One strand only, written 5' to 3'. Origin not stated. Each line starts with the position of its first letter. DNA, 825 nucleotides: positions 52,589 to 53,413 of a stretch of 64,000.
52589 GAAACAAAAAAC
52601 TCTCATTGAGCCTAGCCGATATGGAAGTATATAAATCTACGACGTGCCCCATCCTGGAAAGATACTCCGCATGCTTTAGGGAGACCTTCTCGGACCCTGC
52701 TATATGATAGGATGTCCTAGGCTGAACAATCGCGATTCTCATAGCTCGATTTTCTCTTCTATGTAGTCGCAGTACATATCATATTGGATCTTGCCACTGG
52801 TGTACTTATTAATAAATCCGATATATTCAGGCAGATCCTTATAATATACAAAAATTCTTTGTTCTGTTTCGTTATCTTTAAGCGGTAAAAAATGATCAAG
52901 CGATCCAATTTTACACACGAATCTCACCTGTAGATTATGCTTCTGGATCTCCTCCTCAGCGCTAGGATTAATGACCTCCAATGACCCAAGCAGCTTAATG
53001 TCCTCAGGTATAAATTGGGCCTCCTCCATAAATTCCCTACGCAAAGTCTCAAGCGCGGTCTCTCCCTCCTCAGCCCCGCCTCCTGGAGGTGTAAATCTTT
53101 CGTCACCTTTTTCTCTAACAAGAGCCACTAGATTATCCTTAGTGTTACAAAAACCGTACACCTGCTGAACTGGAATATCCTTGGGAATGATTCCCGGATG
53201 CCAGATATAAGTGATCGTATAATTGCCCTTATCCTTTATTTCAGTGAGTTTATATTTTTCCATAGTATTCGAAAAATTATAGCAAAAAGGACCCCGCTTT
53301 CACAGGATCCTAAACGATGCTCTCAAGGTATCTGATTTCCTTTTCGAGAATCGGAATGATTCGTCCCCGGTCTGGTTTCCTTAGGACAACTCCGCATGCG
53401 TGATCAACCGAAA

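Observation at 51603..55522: Glycosylation cluster saturated with NUDIX domains, including a GT2-NUDIX fusion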

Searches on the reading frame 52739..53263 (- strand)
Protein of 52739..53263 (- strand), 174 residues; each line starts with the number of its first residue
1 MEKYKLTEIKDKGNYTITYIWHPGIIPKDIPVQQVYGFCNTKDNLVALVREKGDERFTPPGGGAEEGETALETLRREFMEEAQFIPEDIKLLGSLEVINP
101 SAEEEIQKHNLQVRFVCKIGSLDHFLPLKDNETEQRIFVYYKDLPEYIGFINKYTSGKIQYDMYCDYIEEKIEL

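Call 3: search_protein_families(library=pfam, proteins=[window:52739-53263:-], max_evalue=0.01)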
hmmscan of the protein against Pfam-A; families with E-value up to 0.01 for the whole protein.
window:52739-53263:- (174 aa): 1 family
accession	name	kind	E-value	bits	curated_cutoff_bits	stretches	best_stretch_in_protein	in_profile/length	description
PF00293.34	NUDIX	-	4.6e-13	49.8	21.1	1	38-144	10-118/134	NUDIX domain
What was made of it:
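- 52739..53263 (-): Stand-alone cassette Nudix (NudixC), 174 aa, translationally coupled to GT4 by an ATGA overlap. PF00293 E=5e-13 (call 3).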

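Call 6: search_protein_families(library=ncbifam, proteins=[window:52739-53263:-], max_evalue=0.01)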
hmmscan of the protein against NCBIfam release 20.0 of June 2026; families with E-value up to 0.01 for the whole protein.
window:52739-53263:- (174 aa): 5 families
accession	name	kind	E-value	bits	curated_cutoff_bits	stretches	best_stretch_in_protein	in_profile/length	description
TIGR02705.1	nudix_YtkD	equivalog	8.5e-06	25.4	154.4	1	33-109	25-97/156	RNA deprotection pyrophosphohydrolase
NF001937.0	PRK00714.1-4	equivalog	0.00019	21.1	139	1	44-147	20-121/161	RNA pyrophosphohydrolase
NF001934.0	PRK00714.1-1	equivalog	0.0007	19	241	1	39-95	16-71/176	RNA pyrophosphohydrolase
TIGR00586.1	mutt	equivalog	0.0018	18.3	97.9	1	58-100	35-77/129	8-oxo-dGTP diphosphatase MutT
NF001935.0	PRK00714.1-2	equivalog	0.0079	15.7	259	0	54-93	30-69/183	RNA pyrophosphohydrolase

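Call 15: search_solved_structures(query=window:52739-53263:-, max_evalue=0.01, show_alignments=2)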
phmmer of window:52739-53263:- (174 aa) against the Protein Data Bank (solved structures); distinct sequences matched with E-value up to 0.01: 6.
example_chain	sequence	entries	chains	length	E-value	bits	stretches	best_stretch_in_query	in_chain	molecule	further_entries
5i9f_A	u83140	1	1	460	6.7e-07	32.7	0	96-137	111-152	pentatricopeptide repeat protein dPPR-U10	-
5i9g_C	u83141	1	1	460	1.1e-06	32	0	97-137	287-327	pentatricopeptide repeat protein dPPR-U8C2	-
5i9h_A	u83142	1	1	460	3.8e-06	30.2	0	96-136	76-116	pentatricopeptide repeat protein dPPR-U8G2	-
5i9d_A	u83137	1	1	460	5.6e-06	29.7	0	96-137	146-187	pentatricopeptide repeat protein dPPR-U8A2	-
3gwy_A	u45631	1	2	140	0.005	20.1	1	56-92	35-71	Putative CTP pyrophosphohydrolase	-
3q1p_A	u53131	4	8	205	0.008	19.4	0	46-96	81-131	Phosphohydrolase (MutT/nudix family protein)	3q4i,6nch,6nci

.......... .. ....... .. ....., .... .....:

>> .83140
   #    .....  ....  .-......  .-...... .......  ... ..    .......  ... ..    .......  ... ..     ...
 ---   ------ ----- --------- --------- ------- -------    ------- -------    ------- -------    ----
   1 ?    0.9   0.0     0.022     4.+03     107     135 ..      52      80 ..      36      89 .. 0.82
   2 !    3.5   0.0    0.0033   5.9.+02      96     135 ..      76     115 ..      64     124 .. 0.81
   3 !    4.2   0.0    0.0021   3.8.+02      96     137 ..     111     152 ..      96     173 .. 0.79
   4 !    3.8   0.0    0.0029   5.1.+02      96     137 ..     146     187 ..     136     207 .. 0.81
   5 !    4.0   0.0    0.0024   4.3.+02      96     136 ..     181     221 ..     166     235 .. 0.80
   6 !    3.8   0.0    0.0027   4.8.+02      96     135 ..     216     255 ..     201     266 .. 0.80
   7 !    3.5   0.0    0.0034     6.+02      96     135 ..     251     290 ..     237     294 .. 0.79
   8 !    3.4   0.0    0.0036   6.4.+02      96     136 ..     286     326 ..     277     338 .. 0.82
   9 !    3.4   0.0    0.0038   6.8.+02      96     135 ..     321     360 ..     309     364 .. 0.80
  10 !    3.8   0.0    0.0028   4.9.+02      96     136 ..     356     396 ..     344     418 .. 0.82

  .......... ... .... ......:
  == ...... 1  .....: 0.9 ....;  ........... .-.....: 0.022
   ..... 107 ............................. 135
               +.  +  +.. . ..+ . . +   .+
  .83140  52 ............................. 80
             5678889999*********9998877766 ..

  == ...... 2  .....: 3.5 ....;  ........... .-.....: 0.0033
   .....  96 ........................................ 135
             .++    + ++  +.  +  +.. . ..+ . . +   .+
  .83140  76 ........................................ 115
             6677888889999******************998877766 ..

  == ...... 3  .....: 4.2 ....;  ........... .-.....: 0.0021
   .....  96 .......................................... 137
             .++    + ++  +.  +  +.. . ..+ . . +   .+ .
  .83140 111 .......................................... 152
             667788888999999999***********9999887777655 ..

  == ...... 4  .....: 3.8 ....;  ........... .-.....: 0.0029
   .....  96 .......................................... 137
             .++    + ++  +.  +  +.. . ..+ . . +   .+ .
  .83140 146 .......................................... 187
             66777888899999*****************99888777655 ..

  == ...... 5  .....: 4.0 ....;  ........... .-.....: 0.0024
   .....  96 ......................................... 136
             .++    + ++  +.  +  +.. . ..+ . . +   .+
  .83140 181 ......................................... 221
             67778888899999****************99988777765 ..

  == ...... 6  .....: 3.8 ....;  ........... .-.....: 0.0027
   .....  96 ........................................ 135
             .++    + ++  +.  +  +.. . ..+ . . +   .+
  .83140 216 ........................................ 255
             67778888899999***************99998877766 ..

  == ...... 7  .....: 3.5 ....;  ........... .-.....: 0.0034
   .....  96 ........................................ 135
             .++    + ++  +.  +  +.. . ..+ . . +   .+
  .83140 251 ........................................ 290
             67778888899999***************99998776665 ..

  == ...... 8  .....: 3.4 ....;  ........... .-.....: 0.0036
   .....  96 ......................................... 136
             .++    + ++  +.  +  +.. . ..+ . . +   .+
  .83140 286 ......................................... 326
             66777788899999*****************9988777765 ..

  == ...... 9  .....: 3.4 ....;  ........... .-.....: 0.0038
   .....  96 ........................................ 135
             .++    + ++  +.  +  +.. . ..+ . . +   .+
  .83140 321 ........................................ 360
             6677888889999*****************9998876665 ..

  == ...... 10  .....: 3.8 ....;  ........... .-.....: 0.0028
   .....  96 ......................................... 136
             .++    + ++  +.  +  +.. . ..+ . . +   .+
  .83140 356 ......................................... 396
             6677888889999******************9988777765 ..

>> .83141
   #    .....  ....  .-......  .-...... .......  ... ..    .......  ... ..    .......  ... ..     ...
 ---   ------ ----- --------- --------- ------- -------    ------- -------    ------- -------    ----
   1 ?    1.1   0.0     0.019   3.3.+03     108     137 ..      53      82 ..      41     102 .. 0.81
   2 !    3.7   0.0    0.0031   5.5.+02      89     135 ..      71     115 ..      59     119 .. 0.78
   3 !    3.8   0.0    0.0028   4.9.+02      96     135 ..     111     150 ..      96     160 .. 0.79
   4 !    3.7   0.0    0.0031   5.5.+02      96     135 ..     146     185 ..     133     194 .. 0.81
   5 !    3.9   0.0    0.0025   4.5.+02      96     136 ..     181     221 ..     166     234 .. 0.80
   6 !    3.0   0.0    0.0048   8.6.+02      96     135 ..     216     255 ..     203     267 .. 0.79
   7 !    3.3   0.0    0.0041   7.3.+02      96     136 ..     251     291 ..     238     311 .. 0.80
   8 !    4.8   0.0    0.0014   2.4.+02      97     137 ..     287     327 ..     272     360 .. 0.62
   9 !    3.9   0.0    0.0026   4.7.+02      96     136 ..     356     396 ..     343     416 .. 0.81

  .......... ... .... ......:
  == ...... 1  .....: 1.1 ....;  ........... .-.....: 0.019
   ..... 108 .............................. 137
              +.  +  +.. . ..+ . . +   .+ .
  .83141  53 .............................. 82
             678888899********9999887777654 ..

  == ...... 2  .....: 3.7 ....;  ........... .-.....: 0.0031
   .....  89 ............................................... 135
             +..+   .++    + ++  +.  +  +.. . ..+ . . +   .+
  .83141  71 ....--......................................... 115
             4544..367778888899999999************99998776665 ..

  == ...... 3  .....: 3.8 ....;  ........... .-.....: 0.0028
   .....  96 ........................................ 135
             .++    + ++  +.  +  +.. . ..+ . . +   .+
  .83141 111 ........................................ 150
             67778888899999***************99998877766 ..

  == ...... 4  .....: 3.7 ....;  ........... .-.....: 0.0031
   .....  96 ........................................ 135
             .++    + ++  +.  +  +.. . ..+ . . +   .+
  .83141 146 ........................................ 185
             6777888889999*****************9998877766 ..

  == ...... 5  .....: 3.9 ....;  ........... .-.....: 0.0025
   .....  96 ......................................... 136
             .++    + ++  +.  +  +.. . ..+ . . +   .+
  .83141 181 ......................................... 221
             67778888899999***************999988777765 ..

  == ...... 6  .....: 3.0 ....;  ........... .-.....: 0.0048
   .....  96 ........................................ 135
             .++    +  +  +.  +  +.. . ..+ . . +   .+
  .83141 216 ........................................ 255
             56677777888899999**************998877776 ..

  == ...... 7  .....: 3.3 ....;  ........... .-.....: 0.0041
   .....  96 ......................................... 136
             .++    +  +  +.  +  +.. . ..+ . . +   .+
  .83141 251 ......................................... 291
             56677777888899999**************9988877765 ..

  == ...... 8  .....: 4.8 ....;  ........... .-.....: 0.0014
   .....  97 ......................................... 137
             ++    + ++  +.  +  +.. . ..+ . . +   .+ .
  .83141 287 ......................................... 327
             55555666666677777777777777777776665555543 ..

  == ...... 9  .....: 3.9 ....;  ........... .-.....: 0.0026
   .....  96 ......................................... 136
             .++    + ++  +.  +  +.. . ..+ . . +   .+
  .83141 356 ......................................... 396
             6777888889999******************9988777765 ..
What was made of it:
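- Tried and rejected: phmmer of NudixC against PDB: the top hits were designer PPR repeat proteins, made of many sub-threshold repeats, and were ignored as spurious (call 15).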

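Call 40: find_homologous_proteins(query=window:52739-53263:-, max_evalue=0.001)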
Query window:52739-53263:- (174 aa): 48 proteins with E <= 0.001 among 109 candidates.
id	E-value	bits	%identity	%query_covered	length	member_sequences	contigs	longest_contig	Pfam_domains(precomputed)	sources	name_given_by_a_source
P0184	1.1e-113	395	100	100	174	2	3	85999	PF00293.35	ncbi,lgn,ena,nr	ncbi:MAG TPA: NUDIX domain-containing protein [Candidatus Paceibacterota bacterium]|nr:NUDIX domain-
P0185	5.8e-101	354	87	100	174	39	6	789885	PF00293.35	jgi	jgi:8-oxo-dGTP pyrophosphatase MutT (NUDIX family)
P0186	3.9e-100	351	86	100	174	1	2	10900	PF00293.35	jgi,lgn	jgi:8-oxo-dGTP pyrophosphatase MutT (NUDIX family)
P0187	1.6e-96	339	83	100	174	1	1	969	PF00293.35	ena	-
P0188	3.4e-95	335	84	100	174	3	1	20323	PF00293.35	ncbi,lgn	-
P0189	2.6e-94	332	83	100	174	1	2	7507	PF00293.35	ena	-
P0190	3.0e-94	332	82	100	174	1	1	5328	PF00293.35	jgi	jgi:8-oxo-dGTP pyrophosphatase MutT (NUDIX family)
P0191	3.7e-93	328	81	100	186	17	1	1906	PF00293.35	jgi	-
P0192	8.1e-92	324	80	100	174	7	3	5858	PF00293.35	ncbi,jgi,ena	jgi:8-oxo-dGTP pyrophosphatase MutT (NUDIX family)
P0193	1.2e-91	323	80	100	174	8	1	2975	PF00293.35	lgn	-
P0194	2.6e-91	322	81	100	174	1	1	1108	PF00293.35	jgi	jgi:ADP-ribose pyrophosphatase YjhB (NUDIX family)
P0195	3.5e-91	322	80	100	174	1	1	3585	PF00293.35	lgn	-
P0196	9.1e-91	321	78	100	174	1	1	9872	PF00293.35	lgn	-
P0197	4.0e-90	318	78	100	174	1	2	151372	PF00293.35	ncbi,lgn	ncbi:MAG: NUDIX hydrolase [Minisyncoccia bacterium]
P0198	4.0e-90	318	78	100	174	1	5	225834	PF00293.35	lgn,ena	-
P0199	1.0e-89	317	77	100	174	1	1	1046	PF00293.35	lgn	-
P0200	1.1e-89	317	79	100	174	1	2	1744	PF00293.35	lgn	-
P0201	5.7e-89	315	79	100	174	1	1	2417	PF00293.35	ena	-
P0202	1.3e-87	310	76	100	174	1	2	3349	PF00293.35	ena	-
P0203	3.5e-87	309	77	99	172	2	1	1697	PF00293.35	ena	-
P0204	6.5e-86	305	78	100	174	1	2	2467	PF00293.35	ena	-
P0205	2.2e-83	296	75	100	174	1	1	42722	PF00293.35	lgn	-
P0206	2.3e-83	296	72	99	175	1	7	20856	PF00293.35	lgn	-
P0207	4.3e-82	292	74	100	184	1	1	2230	PF00293.35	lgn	-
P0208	5.1e-82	292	72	100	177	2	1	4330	PF00293.35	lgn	-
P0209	3.2e-81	289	70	100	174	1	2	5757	PF00293.35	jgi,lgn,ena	-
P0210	1.2e-80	288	72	99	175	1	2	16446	PF00293.35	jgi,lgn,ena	-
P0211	2.4e-80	287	70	100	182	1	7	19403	PF00293.35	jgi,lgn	jgi:8-oxo-dGTP pyrophosphatase MutT (NUDIX family)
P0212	9.2e-80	285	70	100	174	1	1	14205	PF00293.35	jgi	jgi:ADP-ribose pyrophosphatase YjhB (NUDIX family)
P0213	6.1e-79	282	71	100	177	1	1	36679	PF00293.35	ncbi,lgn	-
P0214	7.5e-79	282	70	100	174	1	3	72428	PF00293.35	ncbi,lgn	-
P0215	2.3e-77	277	69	99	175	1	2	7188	PF00293.35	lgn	-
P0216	7.4e-76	272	83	82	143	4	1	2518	PF00293.35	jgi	-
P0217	1.1e-75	271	69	100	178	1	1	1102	PF00293.35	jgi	jgi:ADP-ribose pyrophosphatase YjhB (NUDIX family)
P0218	1.0e-72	262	67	100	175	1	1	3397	PF00293.35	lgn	-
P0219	2.2e-72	261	66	100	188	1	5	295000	PF00293.35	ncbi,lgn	ncbi:MAG TPA: NUDIX hydrolase [Candidatus Paceibacterota bacterium]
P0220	1.2e-71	258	64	100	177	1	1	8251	PF00293.35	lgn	-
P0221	1.6e-69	251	67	100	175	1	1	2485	PF00293.35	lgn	-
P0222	1.1e-68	249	64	100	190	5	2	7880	PF00293.35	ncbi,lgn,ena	-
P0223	1.0e-66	242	83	73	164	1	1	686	PF00293.35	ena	-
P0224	7.0e-61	223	61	100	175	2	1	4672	PF00293.35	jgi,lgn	jgi:8-oxo-dGTP pyrophosphatase MutT (NUDIX family)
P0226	1.1e-50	190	78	64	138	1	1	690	PF00293.35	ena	-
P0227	1.7e-49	186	55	96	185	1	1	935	PF00293.35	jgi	jgi:ADP-ribose pyrophosphatase YjhB (NUDIX family)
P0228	7.6e-44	168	52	91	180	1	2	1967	PF00293.35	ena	-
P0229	1.0e-40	158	50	87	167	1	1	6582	PF00293.35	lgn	-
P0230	2.5e-39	153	53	87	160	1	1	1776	PF00293.35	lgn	-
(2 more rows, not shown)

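Call 59: find_related_loci(query=A6, collection=genome_contigs, flank=6000)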
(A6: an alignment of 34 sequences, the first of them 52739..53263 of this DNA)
Query A6 (174 aa) in genome_contigs; peptide patterns used: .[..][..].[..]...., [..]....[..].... (x = any residue, [..] = any of these).
98 stretches matched a pattern; 16 encode a relative of the query (tblastn E <= 1e-3); 15 distinct loci.
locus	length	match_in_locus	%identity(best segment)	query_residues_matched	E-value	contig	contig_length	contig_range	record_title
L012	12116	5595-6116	89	1-174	1e-105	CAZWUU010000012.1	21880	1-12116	MAG TPA_asm: uncultured Candidatus Saccharibacteria bacterium isolate SRP300315_co1_24 genome assembly, contig: NODE_116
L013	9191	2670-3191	88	1-174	8e-105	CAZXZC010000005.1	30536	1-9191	MAG TPA_asm: uncultured Candidatus Saccharibacteria bacterium isolate SRP189682_co2_51 genome assembly, contig: NODE_186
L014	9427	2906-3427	87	1-174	1e-103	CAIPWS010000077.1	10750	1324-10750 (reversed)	uncultured bacterium isolate Umea2p3_bin-1408 genome assembly, contig: bin-1408:077/148, whole genome shotgun sequence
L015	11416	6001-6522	84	1-174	5e-101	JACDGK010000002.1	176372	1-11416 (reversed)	MAG: Patescibacteria group bacterium isolate MGR_bin410 SD2908_NODE_18_length_176372_cov_3.553797, whole genome shotgun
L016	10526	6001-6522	84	1-174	3e-99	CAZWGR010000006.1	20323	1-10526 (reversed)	MAG TPA_asm: uncultured Candidatus Saccharibacteria bacterium isolate SRP285395_co1_403 genome assembly, contig: NODE_40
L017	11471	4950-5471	84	1-174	5e-99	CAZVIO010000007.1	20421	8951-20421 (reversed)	MAG TPA_asm: uncultured Candidatus Saccharibacteria bacterium isolate SRP285395_co1_490 genome assembly, contig: NODE_39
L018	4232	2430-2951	80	1-174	1e-96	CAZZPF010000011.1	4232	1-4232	MAG TPA_asm: uncultured Candidatus Saccharibacteria bacterium isolate binchicken_co203_538 genome assembly, contig: k141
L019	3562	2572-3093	80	1-174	2e-96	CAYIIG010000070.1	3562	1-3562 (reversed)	MAG TPA_asm: uncultured Candidatus Saccharibacteria bacterium isolate ERP119705_co20_252 genome assembly, contig: NODE_4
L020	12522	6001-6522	78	1-174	9e-94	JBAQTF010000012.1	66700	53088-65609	MAG: Minisyncoccia bacterium isolate MFD03284_ilm_asm_bin37 k127_10575, whole genome shotgun sequence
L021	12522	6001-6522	70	1-174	3e-83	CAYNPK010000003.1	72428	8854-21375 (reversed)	MAG TPA_asm: uncultured Candidatus Saccharibacteria bacterium isolate SRP263991_co4_20 genome assembly, contig: NODE_258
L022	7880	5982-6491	65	1-169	4e-73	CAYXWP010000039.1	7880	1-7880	MAG TPA_asm: uncultured Candidatus Saccharibacteria bacterium isolate SRP062349_co2_4 genome assembly, contig: NODE_5031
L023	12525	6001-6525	66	1-174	8e-79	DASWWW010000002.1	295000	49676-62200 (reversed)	MAG TPA_asm: Candidatus Paceibacterota bacterium isolate SMAG_U3666 k141_606156, whole genome shotgun sequence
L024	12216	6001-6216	39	49-119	2e-7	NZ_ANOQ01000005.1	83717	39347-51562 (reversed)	Rhodopirellula sp. SWK7 cSWK70005, whole genome shotgun sequence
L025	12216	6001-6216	39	49-119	2e-7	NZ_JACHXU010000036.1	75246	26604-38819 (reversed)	Aporhodopirellula rubra strain CECT 8075 Ga0372409_36, whole genome shotgun sequence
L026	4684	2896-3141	33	42-119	5e-7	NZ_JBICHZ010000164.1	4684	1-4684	MAG: Rhodopirellula sp. JB044 k141_209294, whole genome shotgun sequence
